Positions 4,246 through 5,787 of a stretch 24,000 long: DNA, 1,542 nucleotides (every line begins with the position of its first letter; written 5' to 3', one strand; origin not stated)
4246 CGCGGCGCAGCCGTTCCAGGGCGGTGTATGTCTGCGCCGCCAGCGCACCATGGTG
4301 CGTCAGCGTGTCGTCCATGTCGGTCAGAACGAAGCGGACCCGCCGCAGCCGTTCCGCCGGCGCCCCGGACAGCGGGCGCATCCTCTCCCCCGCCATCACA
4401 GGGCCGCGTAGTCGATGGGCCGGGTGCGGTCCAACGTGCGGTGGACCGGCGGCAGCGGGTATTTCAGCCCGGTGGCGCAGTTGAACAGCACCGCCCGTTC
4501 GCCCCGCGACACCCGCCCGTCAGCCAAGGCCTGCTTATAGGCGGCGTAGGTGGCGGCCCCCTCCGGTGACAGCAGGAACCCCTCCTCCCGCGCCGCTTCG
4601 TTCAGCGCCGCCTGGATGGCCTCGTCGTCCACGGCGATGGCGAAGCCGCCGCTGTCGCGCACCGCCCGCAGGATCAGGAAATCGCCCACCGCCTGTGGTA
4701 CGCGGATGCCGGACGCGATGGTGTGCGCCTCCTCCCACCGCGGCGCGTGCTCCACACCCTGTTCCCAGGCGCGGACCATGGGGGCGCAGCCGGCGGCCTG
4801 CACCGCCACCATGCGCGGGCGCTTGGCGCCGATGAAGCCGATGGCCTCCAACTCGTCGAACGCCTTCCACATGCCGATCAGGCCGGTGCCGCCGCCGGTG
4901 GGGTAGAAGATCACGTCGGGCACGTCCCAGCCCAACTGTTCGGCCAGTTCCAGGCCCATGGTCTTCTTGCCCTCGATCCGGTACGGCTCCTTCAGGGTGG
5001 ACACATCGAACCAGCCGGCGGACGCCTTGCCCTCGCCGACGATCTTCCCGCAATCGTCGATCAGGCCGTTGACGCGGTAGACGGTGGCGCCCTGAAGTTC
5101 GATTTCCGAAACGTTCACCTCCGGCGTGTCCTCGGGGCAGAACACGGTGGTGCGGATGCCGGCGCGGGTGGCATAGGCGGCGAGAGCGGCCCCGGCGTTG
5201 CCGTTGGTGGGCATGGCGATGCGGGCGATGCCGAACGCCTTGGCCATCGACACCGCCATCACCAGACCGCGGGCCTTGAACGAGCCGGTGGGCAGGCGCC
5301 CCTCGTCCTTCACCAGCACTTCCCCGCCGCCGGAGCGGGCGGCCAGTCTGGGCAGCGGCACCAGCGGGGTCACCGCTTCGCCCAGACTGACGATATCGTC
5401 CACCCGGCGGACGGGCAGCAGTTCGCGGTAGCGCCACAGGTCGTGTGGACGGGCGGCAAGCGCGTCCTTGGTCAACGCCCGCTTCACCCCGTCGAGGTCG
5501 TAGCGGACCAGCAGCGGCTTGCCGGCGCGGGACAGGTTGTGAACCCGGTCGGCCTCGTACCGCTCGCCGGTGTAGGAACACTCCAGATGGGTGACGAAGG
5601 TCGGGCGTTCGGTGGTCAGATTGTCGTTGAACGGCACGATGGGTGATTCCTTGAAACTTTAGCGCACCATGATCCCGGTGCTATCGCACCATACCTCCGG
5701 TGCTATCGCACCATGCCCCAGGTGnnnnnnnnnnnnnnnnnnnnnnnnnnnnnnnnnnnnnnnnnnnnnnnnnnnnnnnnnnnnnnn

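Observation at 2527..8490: TauABC-type importer in one cluster with a ThrC-like PLP enzyme, a HAD phosphatase and an Ldh_2 dehydrogenase: candidate undescribed organosulfonate route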

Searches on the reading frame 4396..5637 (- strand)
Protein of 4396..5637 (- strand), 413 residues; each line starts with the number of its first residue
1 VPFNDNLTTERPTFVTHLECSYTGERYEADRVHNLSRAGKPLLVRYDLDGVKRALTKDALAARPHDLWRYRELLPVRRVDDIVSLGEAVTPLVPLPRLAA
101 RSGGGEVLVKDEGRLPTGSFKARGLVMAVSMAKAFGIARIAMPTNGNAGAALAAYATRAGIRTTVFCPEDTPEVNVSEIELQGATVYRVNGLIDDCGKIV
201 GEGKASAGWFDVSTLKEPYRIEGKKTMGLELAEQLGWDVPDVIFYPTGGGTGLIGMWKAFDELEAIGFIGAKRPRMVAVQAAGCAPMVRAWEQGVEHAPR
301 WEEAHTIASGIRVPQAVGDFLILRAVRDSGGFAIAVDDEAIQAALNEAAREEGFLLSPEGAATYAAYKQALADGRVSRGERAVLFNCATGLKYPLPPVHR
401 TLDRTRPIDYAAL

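Call 5: search_protein_families(library=pfam, proteins=[window:4396-5637:-])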
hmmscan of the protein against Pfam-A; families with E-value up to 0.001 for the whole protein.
window:4396-5637:- (413 aa): 1 family
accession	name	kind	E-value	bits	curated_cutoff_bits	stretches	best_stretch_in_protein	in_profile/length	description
PF00291.31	PALP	-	3.4e-72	243.7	35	1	83-387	1-294/295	Pyridoxal-phosphate dependent enzyme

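Call 6: search_protein_families(library=ncbifam, proteins=[window:4396-5637:-])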
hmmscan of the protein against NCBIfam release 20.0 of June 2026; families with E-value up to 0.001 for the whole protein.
window:4396-5637:- (413 aa): 39 families (the best 25 are shown)
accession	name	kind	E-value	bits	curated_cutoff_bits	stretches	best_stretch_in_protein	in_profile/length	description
NF006050.0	PRK08197.1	equivalog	2.8e-206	685.1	303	1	11-411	2-404/406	threonine synthase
NF004170.0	PRK05638.1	equivalog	2e-48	165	421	1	19-393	3-358/442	threonine synthase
NF006205.0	PRK08329.1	equivalog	4e-47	160.9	358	1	51-392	27-345/347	threonine synthase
TIGR00260.1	thrC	equivalog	6.4e-47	160.4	167.1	1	68-384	2-329/340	threonine synthase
NF005035.0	PRK06450.1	equivalog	1.7e-40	138.9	301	1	79-371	48-322/338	threonine synthase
NF004996.0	PRK06381.1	equivalog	2e-31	109.2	266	1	90-377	16-307/319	threonine synthase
NF006094.0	PRK08246.1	subfamily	2.1e-23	83.2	331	1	90-370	24-285/310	serine/threonine dehydratase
NF005292.0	PRK06815.1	equivalog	1.9e-20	73.2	371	1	88-387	20-304/320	threonine/serine dehydratase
NF005680.0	PRK07476.1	equivalog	1.5e-19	70.2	413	1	88-378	22-297/326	hydroxyectoine utilization dehydratase EutB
NF006390.0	PRK08639.1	equivalog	4.4e-18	65.5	421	1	89-368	25-295/418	threonine ammonia-lyase IlvA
NF006674.0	PRK09224.1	subfamily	5.8e-18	64.9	577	1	89-387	25-310/508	threonine ammonia-lyase IlvA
TIGR01127.1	ilvA_1Cterm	equivalog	6.2e-18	64.9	378.75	1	102-367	12-265/380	threonine ammonia-lyase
TIGR01124.1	ilvA_2Cterm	equivalog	1.2e-17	63.7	411.3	1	88-389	16-304/499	threonine ammonia-lyase, biosynthetic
TIGR03844.1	cysteate_syn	equivalog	4.3e-16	58.7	324.9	1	111-390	91-378/398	cysteate synthase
TIGR02991.1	ectoine_eutB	equivalog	5.1e-16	58.5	413.35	1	89-367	19-286/317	hydroxyectoine utilization dehydratase EutB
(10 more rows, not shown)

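Call 11: find_related_loci(query=window:4396-5637:-, collection=genome_contigs, flank=10000)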
Query window:4396-5637:- (413 aa) in genome_contigs; peptide patterns used: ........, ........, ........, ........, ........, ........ (x = any residue, [..] = any of these).
600 stretches matched a pattern (row limit reached: there are more); 594 encode a relative of the query (tblastn E <= 1e-3); the best 80 are kept; 80 distinct loci.
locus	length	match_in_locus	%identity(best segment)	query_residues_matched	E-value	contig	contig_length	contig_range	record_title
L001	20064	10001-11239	88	1-413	0e+0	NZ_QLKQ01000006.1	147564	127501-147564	Azospirillum brasilense strain HAMBI_3172 CKLFCLNC_6, whole genome shotgun sequence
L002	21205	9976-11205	83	4-413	0e+0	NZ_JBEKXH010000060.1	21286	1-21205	MAG: Bradyrhizobium sp. isolate SPRUCE 647 SPRUCE_647_60, whole genome shotgun sequence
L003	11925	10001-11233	88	3-413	0e+0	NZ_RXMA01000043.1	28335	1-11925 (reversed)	Azospirillum griseum strain L-25-5 w-1 Scaffold43, whole genome shotgun sequence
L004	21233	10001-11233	81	1-410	0e+0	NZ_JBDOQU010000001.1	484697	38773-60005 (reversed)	Inquilinus sp. CAU 1745 contig1, whole genome shotgun sequence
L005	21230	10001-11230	84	4-413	0e+0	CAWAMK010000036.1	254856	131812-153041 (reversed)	MAG: uncultured Alphaproteobacteria bacterium isolate MFD02242.bin.2.3 genome assembly, contig: contig_5945, whole genom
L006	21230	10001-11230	83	4-413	0e+0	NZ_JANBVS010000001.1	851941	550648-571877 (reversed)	Bradyrhizobium sp. SRS-191 SRS191_Assembly_contig_1, whole genome shotgun sequence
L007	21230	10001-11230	84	4-413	0e+0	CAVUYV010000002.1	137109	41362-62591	MAG: uncultured Alphaproteobacteria bacterium isolate MFD05513.bin.2.175 genome assembly, contig: contig_10526, whole ge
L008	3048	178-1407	83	4-413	0e+0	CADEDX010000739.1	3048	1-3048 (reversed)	MAG: uncultured Bradyrhizobium sp. isolate Bradyrhizobium sp. RBC079 genome assembly, contig: MAG079_739, whole genome s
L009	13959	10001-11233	84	3-413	0e+0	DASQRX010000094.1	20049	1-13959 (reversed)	MAG TPA_asm: Xanthobacteraceae bacterium isolate SMAG_U10894 k141_1103, whole genome shotgun sequence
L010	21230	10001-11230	84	4-413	0e+0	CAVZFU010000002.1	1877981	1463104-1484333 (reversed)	MAG: uncultured Alphaproteobacteria bacterium isolate MFD05513.bin.1.78 genome assembly, contig: contig_2056, whole geno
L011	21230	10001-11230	83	4-413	0e+0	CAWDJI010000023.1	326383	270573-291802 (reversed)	MAG: uncultured Alphaproteobacteria bacterium isolate MFD06298.bin.3.355 genome assembly, contig: contig_50656, whole ge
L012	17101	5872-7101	83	4-413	0e+0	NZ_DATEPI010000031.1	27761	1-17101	MAG: Bradyrhizobium sp. isolate SMAG_U9017 k141_1453723, whole genome shotgun sequence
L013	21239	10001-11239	82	1-413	0e+0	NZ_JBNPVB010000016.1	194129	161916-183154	Bradyrhizobium oligotrophicum strain HKCCYLR10402 NODE_16, whole genome shotgun sequence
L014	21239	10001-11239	82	1-413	0e+0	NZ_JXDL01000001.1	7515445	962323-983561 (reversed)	Bradyrhizobium sp. AT1 scaffold00001, whole genome shotgun sequence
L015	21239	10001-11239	82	1-413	0e+0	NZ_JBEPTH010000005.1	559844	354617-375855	Bradyrhizobium sp. LB11.1 Ga0500288_05, whole genome shotgun sequence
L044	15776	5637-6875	75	1-413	0e+0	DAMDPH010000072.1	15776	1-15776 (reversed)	MAG TPA_asm: Sphingobium sp. isolate CTOTU50695 NODE_329_length_15776_cov_8.606514, whole genome shotgun sequence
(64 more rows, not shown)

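Call 12: search_solved_structures(query=window:4396-5637:-, max_evalue=1e-10)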
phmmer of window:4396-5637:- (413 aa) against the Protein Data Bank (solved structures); distinct sequences matched with E-value up to 1e-10: 15.
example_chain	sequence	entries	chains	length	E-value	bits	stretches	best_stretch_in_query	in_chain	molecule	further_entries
2d1f_A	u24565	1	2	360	2.6e-45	158.3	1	67-395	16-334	Threonine synthase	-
1uim_A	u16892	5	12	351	1.4e-43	152.5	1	63-396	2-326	Threonine Synthase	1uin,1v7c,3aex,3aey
6cgq_A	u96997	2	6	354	2.4e-43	151.8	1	68-398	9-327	Threonine synthase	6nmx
2zsj_A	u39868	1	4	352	5.2e-41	144.1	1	69-395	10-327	Threonine synthase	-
1e5x_A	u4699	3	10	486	2e-29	105.9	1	24-394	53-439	THREONINE SYNTHASE | THREONINE SYNTHASE 1, CHLOROPLASTIC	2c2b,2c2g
4h27_A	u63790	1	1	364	2.9e-18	69.2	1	99-371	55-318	L-serine dehydratase/L-threonine deaminase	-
1pwe_A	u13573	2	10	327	4.4e-17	65.3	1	98-367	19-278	L-serine dehydratase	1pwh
1p5j_A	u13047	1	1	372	6.2e-17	64.8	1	99-371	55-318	L-serine dehydratase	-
8zkv_A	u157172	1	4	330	1.8e-14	56.7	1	88-383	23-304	L-threonine dehydratase biosynthetic IlvA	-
43cq_A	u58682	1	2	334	2.4e-14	56.3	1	88-383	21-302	L-threonine dehydratase biosynthetic IlvA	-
1tdj_A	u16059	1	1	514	1.3e-13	53.9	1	88-383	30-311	BIOSYNTHETIC THREONINE DEAMINASE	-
9d2q_A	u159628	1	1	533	1.4e-13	53.7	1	88-383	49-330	L-threonine dehydratase biosynthetic IlvA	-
8y1j_A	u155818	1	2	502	2.6e-13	52.9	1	88-285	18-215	L-threonine dehydratase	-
5ybw_A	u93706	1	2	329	3.6e-11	45.8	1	83-250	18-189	Aspartate racemase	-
2rkb_A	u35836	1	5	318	7.4e-11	44.8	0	89-257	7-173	Serine dehydratase-like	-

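Call 15: find_encoding_contigs(protein=window:4396-5637:-, flank=10000, max_places=6)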
Protein window:4396-5637:- (413 aa): 1 contig read that carries it; 1 place shown.
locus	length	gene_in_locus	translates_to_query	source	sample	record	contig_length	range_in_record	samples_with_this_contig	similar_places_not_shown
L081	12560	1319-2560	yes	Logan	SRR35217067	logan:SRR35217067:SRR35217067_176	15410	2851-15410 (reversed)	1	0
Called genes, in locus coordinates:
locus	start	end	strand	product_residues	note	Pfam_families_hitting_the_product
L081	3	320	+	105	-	?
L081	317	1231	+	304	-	PF00528:BPD_transp_1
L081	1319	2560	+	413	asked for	PF00291:PALP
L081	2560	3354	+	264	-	PF08282:Hydrolase_3 (faint)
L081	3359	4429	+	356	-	PF02615:Ldh_2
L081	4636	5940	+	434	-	PF13365:Trypsin_2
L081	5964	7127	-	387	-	PF02771:Acyl-CoA_dh_N, PF02770:Acyl-CoA_dh_M, PF00441:Acyl-CoA_dh_1, PF08028:Acyl-CoA_dh_2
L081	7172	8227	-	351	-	PF13379:NMT1_2, PF09084:NMT1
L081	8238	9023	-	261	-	PF00596:Aldolase_II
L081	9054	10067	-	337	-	PF02826:2-Hacid_dh_C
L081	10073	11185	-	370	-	PF00296:Bac_luciferase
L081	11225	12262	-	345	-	PF12974:Phosphonate-bd, PF13379:NMT1_2 (faint), PF09084:NMT1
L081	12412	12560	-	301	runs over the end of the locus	PF00126:HTH_1, PF03466:LysR_substrate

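Call 16: find_homologous_proteins(query=window:4396-5637:-)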
Query window:4396-5637:- (413 aa): 8000 proteins with E <= 0.001 among 8000 candidates; the best 120 are listed.
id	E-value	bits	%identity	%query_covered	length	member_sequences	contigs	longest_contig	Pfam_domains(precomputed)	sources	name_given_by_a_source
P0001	1.0e-275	932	100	100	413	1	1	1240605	PF00291.32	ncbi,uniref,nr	ncbi:threonine synthase [Azospirillum fermentarium]|uniref:threonine synthase n=1 Tax=Azospirillum f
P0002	5.7e-272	920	99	100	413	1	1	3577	PF00291.32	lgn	-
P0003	4.7e-267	903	97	100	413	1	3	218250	PF00291.32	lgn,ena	-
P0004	3.7e-249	845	90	100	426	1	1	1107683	PF00291.32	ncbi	ncbi:threonine synthase [Azospirillum largimobile]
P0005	6.4e-249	844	90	100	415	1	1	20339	PF00291.32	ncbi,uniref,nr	ncbi:threonine synthase [Azospirillum isscasi]|uniref:Threonine synthase n=1 Tax=Azospirillum isscas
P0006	1.3e-248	843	89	100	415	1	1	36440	PF00291.32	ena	-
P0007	1.6e-248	842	90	100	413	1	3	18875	PF00291.32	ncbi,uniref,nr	ncbi:threonine synthase [Azospirillum brasilense]|uniref:threonine synthase n=1 Tax=Azospirillum bra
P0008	1.8e-248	842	89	100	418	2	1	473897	PF00291.32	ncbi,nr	ncbi:threonine synthase [Azospirillum sp. 412522]|nr:threonine synthase [Azospirillum sp. 412522]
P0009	1.9e-248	842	90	100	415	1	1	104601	PF00291.32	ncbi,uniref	ncbi:threonine synthase [Azospirillum aestuarii]|uniref:threonine synthase n=1 Tax=Azospirillum aest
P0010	2.1e-248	842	90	100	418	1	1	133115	PF00291.32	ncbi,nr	ncbi:threonine synthase [Azospirillum sp. B21]|nr:threonine synthase [Azospirillum sp. B21]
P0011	2.2e-248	842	90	99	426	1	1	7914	PF00291.32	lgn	-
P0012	2.3e-248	842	90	99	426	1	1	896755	PF00291.32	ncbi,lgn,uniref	ncbi:threonine synthase [Azospirillum melinis]|uniref:threonine synthase n=1 Tax=Azospirillum melini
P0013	2.3e-248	842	90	100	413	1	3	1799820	PF00291.32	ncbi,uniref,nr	ncbi:threonine synthase [Azospirillum formosense]|uniref:Threonine synthase n=1 Tax=Azospirillum for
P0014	2.3e-248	842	90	100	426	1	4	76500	PF00291.32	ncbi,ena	-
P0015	2.7e-248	842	89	100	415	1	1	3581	PF00291.32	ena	-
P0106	5.8e-245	831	89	100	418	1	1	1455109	PF00291.32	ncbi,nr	ncbi:threonine synthase (plasmid) [Azospirillum sp. B510]|nr:threonine synthase [Azospirillum sp. B5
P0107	7.3e-245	830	88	100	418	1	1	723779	PF00291.32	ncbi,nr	ncbi:threonine synthase (plasmid) [Azospirillum sp. B510]|nr:threonine synthase [Azospirillum sp. B5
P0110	1.1e-244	830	89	99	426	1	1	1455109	PF00291.32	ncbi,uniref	ncbi:threonine synthase [Azospirillum sp. B510]|uniref:threonine synthase n=1 Tax=Azospirillum sp. (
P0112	1.4e-244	829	88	99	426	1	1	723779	PF00291.32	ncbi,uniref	ncbi:threonine synthase [Azospirillum sp. B510]|uniref:threonine synthase n=2 Tax=Alphaproteobacteri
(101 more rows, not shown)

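Call 21: find_encoding_contigs(protein=P0106, flank=9000, max_places=2)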
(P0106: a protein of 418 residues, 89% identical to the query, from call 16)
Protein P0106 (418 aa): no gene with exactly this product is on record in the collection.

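Call 22: find_encoding_contigs(protein=P0107, flank=9000, max_places=2)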
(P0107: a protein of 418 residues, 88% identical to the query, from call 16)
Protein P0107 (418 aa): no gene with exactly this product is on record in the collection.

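Call 23: find_encoding_contigs(protein=P0110, flank=9000, max_places=2)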
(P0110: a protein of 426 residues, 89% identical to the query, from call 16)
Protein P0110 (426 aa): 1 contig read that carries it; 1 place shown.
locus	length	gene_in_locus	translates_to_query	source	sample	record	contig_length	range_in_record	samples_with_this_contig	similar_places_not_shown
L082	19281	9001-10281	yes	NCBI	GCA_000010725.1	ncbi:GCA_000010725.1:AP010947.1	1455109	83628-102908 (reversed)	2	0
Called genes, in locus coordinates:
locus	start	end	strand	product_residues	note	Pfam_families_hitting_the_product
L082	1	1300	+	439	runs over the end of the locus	PF00296:Bac_luciferase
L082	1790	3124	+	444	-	PF00501:AMP-binding, PF14535:AMP-binding_C_2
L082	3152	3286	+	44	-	-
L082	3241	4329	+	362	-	PF13379:NMT1_2 (weak), PF09084:NMT1 (faint)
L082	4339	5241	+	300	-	PF02668:TauD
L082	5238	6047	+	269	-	PF08282:Hydrolase_3 (faint)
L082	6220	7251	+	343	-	PF13379:NMT1_2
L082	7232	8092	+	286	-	PF00005:ABC_tran, PF13304:AAA_21 (faint)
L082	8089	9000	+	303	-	PF00528:BPD_transp_1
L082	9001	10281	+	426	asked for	PF00291:PALP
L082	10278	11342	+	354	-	PF02615:Ldh_2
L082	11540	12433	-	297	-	PF00389:2-Hacid_dh, PF02826:2-Hacid_dh_C, PF03446:NAD_binding_2 (weak)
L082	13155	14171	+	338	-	PF00248:Aldo_ket_red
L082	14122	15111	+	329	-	PF00296:Bac_luciferase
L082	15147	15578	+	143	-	-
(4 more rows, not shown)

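Call 24: find_encoding_contigs(protein=P0112, flank=9000, max_places=2)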
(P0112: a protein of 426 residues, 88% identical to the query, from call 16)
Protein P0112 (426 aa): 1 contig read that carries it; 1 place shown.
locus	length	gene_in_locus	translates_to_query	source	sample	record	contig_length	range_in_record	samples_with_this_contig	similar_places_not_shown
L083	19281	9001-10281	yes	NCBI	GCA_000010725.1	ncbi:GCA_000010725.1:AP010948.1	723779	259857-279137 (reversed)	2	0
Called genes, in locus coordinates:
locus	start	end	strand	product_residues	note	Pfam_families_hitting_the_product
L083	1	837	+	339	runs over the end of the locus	PF09084:NMT1, PF12974:Phosphonate-bd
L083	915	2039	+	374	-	PF00296:Bac_luciferase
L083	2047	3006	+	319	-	PF02826:2-Hacid_dh_C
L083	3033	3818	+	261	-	PF00596:Aldolase_II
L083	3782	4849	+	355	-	PF13379:NMT1_2, PF09084:NMT1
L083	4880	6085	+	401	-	PF02771:Acyl-CoA_dh_N, PF02770:Acyl-CoA_dh_M, PF00441:Acyl-CoA_dh_1, PF08028:Acyl-CoA_dh_2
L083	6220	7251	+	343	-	PF13379:NMT1_2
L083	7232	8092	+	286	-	PF00005:ABC_tran, PF13304:AAA_21 (faint)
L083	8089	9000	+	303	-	PF00528:BPD_transp_1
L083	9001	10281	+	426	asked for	PF00291:PALP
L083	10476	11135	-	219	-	PF01810:LysE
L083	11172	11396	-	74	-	-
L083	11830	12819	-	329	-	PF00294:PfkB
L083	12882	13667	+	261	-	PF00392:GntR, PF13545:HTH_Crp_2 (weak), PF07702:UTRA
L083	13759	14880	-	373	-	PF12698:ABC2_membrane_3, PF01061:ABC2_membrane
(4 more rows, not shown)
